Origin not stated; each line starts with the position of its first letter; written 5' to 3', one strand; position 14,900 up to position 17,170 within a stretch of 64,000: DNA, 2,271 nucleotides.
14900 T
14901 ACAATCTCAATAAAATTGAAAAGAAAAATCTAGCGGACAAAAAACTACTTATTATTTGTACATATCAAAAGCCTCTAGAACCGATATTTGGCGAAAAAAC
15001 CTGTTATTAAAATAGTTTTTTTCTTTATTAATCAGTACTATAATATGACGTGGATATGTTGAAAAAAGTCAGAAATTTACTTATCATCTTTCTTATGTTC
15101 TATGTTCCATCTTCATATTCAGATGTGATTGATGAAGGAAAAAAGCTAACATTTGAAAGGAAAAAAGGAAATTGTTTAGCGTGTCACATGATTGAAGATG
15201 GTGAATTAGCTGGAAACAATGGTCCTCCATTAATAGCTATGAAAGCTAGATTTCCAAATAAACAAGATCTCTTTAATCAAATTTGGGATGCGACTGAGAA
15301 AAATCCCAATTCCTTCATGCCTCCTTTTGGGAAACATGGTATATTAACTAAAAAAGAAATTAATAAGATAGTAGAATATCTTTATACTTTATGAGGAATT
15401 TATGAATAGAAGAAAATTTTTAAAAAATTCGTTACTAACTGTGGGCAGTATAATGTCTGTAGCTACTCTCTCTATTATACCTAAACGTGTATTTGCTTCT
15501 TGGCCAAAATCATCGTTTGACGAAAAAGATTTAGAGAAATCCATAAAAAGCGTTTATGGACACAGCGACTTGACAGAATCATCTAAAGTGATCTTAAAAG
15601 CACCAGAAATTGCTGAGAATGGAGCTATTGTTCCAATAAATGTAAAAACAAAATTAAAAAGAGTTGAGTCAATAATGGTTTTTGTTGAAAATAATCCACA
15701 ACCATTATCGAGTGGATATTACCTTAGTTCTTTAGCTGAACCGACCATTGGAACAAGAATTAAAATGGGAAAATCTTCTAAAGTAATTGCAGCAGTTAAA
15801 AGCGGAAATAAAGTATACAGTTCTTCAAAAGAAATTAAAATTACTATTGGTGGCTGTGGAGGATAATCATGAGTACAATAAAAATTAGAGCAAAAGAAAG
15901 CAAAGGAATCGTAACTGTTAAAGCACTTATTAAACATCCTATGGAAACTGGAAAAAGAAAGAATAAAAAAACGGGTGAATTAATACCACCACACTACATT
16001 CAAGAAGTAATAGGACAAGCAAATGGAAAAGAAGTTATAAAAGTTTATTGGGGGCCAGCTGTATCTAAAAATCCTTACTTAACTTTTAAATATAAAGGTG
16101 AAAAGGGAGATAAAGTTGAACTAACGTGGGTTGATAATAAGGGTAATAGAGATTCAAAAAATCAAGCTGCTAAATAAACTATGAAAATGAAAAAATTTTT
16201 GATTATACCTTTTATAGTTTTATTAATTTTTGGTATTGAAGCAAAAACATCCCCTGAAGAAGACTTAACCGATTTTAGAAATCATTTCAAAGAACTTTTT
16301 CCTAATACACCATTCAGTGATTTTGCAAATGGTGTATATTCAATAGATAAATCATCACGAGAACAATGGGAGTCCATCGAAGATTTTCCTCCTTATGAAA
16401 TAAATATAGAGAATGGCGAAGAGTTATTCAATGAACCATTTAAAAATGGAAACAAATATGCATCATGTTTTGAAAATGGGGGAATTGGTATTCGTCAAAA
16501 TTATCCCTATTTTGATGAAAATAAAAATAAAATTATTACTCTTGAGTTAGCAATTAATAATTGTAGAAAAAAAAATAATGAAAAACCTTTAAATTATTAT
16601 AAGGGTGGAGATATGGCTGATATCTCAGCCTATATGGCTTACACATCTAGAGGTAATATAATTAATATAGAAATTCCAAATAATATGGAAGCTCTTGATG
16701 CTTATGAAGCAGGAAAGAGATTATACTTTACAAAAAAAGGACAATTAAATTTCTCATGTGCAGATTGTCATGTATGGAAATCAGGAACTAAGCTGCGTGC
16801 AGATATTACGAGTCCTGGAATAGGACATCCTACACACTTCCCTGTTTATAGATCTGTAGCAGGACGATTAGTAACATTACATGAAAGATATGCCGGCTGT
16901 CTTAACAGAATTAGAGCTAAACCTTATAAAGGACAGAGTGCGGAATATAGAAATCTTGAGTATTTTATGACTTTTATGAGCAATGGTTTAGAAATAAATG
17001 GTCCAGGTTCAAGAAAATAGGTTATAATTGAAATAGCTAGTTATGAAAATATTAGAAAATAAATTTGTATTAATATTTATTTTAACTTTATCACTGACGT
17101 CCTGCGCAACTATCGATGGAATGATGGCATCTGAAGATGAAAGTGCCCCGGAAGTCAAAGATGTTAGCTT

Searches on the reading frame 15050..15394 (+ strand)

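Call 66: search_protein_families(library=ncbifam, proteins=[window:15050-15394:+], max_evalue=0.00001)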
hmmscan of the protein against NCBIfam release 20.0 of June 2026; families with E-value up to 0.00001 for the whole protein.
window:15050-15394:+ (114 aa): 1 family
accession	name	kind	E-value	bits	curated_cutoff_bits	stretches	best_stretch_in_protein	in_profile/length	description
TIGR04485.1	thiosulf_SoxX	equivalog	2.7e-28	98.5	61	1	38-114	1-78/78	sulfur oxidation c-type cytochrome SoxX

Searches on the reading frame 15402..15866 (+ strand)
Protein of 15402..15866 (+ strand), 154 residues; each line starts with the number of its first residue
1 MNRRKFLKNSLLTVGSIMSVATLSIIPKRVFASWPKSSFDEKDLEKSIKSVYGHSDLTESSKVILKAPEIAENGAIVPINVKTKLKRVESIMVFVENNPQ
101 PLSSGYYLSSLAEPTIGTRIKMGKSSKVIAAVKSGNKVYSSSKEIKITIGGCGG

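Call 66: search_protein_families(library=ncbifam, proteins=[window:15402-15866:+], max_evalue=0.00001)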
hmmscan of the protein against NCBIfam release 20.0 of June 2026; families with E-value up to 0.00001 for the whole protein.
window:15402-15866:+ (154 aa): 3 families
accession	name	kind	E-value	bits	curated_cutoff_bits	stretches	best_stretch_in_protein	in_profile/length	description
TIGR04488.1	SoxY_true_GGCGG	equivalog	9.7e-48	162.4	125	1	2-154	1-149/149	thiosulfate oxidation carrier protein SoxY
TIGR04557.1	fuse_rel_SoxYZ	equivalog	4.3e-17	62.2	140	1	50-153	7-115/226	quinoprotein dehydrogenase-associated SoxYZ-like carrier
TIGR04487.1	SoxY_para_1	exception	9.3e-11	41.7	172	1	16-152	11-144/146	SoxY-related AACIE arm protein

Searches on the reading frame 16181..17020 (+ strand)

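Call 66: search_protein_families(library=ncbifam, proteins=[window:16181-17020:+], max_evalue=0.00001)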
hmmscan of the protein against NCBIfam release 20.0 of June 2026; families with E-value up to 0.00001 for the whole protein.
window:16181-17020:+ (279 aa): 1 family
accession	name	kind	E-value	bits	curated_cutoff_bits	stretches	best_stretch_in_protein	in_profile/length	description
TIGR04484.1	thiosulf_SoxA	equivalog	2.1e-65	220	110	1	71-279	1-212/212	sulfur oxidation c-type cytochrome SoxA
